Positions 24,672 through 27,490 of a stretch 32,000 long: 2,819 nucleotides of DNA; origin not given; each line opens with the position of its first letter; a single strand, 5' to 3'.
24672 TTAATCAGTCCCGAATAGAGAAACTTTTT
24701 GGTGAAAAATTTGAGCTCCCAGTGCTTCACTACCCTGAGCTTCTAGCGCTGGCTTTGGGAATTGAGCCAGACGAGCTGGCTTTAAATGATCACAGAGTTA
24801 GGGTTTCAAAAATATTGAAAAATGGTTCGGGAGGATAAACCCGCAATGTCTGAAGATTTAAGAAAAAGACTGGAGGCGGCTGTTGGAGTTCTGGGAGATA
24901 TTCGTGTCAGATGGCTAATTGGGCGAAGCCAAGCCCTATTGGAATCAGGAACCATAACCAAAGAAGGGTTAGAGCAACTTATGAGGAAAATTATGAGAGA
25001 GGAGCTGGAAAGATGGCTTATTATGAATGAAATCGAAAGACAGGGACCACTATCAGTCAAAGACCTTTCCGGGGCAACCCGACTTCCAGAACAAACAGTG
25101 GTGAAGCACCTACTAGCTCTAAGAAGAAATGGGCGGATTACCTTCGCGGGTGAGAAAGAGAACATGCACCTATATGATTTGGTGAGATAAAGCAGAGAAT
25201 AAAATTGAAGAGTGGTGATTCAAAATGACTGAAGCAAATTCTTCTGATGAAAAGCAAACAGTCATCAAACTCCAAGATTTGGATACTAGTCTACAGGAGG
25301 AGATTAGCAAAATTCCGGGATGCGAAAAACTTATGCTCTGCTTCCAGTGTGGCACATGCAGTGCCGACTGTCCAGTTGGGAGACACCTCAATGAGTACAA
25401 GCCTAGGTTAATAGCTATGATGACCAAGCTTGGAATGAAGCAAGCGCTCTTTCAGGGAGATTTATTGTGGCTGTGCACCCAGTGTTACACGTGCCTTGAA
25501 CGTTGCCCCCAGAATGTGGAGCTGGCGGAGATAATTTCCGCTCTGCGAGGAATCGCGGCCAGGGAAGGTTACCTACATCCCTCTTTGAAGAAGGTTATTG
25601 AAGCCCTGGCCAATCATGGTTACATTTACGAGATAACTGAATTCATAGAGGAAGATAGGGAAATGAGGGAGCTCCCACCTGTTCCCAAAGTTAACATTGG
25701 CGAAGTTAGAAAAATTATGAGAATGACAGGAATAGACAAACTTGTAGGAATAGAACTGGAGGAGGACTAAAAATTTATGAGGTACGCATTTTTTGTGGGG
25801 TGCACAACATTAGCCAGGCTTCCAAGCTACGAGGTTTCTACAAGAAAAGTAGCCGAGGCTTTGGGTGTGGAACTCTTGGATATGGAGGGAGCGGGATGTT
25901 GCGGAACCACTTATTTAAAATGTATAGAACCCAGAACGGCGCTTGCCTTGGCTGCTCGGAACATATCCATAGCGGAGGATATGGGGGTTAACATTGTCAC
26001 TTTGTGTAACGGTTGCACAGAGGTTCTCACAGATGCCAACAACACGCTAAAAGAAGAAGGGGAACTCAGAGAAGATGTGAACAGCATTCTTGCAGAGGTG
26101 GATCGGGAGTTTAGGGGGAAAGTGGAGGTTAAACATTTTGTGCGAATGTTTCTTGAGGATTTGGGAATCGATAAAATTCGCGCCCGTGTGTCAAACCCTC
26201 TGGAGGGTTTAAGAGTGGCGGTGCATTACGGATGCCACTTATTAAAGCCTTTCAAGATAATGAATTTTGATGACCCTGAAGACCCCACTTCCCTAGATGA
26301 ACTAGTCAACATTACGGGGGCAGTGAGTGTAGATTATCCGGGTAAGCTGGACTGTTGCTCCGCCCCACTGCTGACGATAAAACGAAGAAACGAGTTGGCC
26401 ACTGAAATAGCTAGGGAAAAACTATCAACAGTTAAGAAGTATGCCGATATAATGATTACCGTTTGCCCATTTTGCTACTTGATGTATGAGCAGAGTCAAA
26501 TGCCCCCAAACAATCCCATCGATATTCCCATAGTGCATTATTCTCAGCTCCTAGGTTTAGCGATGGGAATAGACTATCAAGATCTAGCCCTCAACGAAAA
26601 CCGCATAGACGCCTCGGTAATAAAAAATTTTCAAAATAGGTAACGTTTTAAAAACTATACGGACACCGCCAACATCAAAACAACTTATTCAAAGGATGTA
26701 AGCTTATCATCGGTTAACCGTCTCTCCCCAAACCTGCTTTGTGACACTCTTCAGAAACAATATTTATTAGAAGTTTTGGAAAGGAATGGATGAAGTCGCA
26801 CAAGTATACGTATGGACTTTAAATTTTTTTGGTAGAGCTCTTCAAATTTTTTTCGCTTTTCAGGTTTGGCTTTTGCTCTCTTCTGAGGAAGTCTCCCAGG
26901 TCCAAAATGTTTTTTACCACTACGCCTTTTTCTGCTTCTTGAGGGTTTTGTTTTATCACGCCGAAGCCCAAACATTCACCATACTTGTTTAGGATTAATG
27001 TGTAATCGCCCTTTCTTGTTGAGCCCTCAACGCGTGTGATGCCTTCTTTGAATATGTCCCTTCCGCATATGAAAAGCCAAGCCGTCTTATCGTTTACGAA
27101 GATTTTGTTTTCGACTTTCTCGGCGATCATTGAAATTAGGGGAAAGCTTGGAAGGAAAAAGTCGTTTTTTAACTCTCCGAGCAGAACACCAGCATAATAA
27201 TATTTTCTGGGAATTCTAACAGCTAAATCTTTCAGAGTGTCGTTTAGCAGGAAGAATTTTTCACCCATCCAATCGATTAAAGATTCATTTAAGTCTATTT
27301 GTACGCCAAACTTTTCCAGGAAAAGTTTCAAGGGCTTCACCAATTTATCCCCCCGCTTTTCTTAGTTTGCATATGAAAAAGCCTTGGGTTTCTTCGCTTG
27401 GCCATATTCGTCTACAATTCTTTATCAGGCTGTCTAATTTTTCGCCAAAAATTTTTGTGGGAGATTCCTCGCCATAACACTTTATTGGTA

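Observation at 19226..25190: MvhD [2Fe-2S]-winged-helix fusion plus a free paralog of the same domain inside an hdr operon: possible redox-sensing module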

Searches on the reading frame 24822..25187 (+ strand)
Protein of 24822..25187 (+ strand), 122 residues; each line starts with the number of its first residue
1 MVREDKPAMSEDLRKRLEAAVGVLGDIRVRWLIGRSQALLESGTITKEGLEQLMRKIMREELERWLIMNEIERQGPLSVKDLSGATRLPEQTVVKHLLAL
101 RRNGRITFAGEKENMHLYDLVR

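Call 5: search_protein_families(library=pfam, proteins=[window:24822-25187:+], max_evalue=0.1)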
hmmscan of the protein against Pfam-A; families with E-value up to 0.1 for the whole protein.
window:24822-25187:+ (122 aa): 11 families
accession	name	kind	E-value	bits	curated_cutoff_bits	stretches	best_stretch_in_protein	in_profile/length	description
PF13412.12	HTH_24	-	0.00032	20.7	21.9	1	66-107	7-48/48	Winged helix-turn-helix DNA-binding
PF21476.4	PF0610-like_N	-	0.0013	19.4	33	1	71-102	10-40/50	PF0610-like, N-terminal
PF01022.26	HTH_5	-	0.0013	19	22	1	64-104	4-43/47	Bacterial regulatory protein, arsR family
PF13404.12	HTH_AsnC-type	-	0.0048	17.1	27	0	67-93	8-34/42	AsnC-type helix-turn-helix domain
PF06224.18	AlkZ-like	-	0.0088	16.2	25.9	1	49-120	152-228/329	DNA glycosylase AlkZ-like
PF08221.17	HTH_9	-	0.0093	16.5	23.4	1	73-108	24-59/62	RNA polymerase III subunit RPC82 helix-turn-helix domain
PF12802.13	MarR_2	-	0.012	16.1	27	1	64-97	7-41/61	MarR family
PF02082.26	Rrf2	-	0.017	15.7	30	1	68-107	15-54/132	Iron-dependent Transcriptional regulator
PF01047.28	MarR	-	0.022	15.1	24.6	1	63-107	4-48/59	MarR family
PF25212.1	HVO_A0114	-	0.029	14.6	27.6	1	54-113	16-73/84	HVO_A0114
PF02186.21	TFIIE_beta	-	0.081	13.6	28.1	0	73-111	15-54/66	TFIIE beta subunit core domain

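Call 6: search_protein_families(library=ncbifam, proteins=[window:24822-25187:+], max_evalue=0.1)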
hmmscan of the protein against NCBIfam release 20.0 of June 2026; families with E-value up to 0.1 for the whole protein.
window:24822-25187:+ (122 aa): 5 families
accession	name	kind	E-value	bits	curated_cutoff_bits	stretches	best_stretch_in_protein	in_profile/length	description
NF033788.1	HTH_metalloreg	subfamily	9.7e-05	22.1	55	1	63-106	12-55/77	metalloregulator ArsR/SmtB family transcription factor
NF003210.0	PRK04172.1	equivalog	0.075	11.8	350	1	11-112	28-122/496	phenylalanine--tRNA ligase subunit alpha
NF050178.1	PA4570_fam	equivalog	0.076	13.3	100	0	68-99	35-66/69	PA4570 family protein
TIGR01884.1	cas_HTH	subfamily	0.079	12.3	60.2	0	47-112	130-192/202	CRISPR-associated CARF protein Csa3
NF052532.1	TransRegPagRBaca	equivalog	0.093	12.8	170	0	55-106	21-69/99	transcriptional repressor PagR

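Call 16: search_solved_structures(query=window:24822-25187:+, max_evalue=10, show_alignments=2)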
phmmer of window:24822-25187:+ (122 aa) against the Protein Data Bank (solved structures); distinct sequences matched with E-value up to 10: 9.
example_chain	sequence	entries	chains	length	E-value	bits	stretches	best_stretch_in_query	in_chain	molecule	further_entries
5j6x_A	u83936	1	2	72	0.18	15.4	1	57-121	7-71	Z-DNA binding protein kinase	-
2lkp_A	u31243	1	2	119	0.46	14.1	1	64-108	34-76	HTH-type transcriptional regulator NmtR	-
1wjg_A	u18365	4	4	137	0.61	13.7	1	6-51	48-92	probable ATP binding protein | Universal stress protein family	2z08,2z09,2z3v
7pb8_Q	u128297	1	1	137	0.7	13.5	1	49-104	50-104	Centromere protein Q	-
2zkz_A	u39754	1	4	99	0.73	13.4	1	63-105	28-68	Transcriptional repressor pagR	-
3jth_A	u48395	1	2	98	0.81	13.3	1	66-115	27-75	Transcription activator HlyU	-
5znx_A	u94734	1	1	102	0.86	13.2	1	65-115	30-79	Transcriptional activator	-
4lb5_A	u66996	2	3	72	1.2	12.8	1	61-119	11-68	Protein kinase containing Z-DNA binding domains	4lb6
1x51_A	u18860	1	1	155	1.6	12.4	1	35-66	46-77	A/G-specific adenine DNA glycosylase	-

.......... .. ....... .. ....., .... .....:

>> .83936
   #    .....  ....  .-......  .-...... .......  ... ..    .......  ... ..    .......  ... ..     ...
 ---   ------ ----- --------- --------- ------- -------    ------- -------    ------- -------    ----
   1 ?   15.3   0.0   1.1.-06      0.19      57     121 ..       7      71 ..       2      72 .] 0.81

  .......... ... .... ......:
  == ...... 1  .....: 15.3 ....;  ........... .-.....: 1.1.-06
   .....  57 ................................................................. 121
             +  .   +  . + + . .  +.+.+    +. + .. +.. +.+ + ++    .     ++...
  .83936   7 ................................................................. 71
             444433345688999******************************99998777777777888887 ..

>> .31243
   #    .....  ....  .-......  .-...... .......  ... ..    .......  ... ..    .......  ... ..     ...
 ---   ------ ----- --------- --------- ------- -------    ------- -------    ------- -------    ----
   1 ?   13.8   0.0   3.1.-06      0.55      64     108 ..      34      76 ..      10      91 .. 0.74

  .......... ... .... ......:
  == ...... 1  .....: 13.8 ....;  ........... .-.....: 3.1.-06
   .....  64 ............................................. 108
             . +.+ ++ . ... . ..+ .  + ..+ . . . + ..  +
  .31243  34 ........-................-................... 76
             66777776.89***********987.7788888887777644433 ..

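Call 17: find_homologous_proteins(query=window:24846-25187:+, max_evalue=0.001)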
Query window:24846-25187:+ (114 aa): 13 proteins with E <= 0.001 among 29 candidates.
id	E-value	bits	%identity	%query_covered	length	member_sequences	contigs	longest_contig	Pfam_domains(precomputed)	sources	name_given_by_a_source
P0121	4.8e-63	228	97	100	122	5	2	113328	-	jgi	jgi:DNA-binding transcriptional ArsR family regulator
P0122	3.2e-59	216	93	100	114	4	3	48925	PF01022.27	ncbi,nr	ncbi:MAG: ArsR family transcriptional regulator [Candidatus Freyarchaeota archaeon]|nr:ArsR family t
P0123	3.2e-49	183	77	100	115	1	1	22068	-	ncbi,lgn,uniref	ncbi:MAG: hypothetical protein ACUVXA_05570 [Candidatus Jordarchaeum sp.]|uniref:hypothetical protei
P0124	4.1e-46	173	74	100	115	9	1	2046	PF12802.14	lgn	-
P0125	9.8e-44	166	72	100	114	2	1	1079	PF08279.19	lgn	-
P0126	1.2e-41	159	67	100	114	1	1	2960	-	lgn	-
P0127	7.2e-41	157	64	100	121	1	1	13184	-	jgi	jgi:hypothetical protein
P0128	1.7e-40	155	64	100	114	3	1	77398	-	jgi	-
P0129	1.8e-40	155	70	96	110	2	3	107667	-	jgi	-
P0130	1.7e-38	149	62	100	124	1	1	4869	-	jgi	jgi:hypothetical protein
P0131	1.5e-37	146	62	100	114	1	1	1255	-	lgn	-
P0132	3.7e-36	142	64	100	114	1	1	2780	-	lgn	-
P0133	5.1e-33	131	63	89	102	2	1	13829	-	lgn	-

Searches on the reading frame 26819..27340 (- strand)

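Call 8: search_protein_families(library=pfam, proteins=[window:26819-27340:-], max_evalue=0.00001)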
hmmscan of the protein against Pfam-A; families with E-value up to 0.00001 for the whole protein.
window:26819-27340:- (173 aa): 2 families
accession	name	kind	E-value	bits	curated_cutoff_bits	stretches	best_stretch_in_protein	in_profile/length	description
PF03657.19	UPF0113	-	5.3e-16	59.1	23.8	1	79-154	1-73/73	UPF0113 PUA domain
PF01472.26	PUA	-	6.7e-06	26.4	24.8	1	87-138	9-61/74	PUA domain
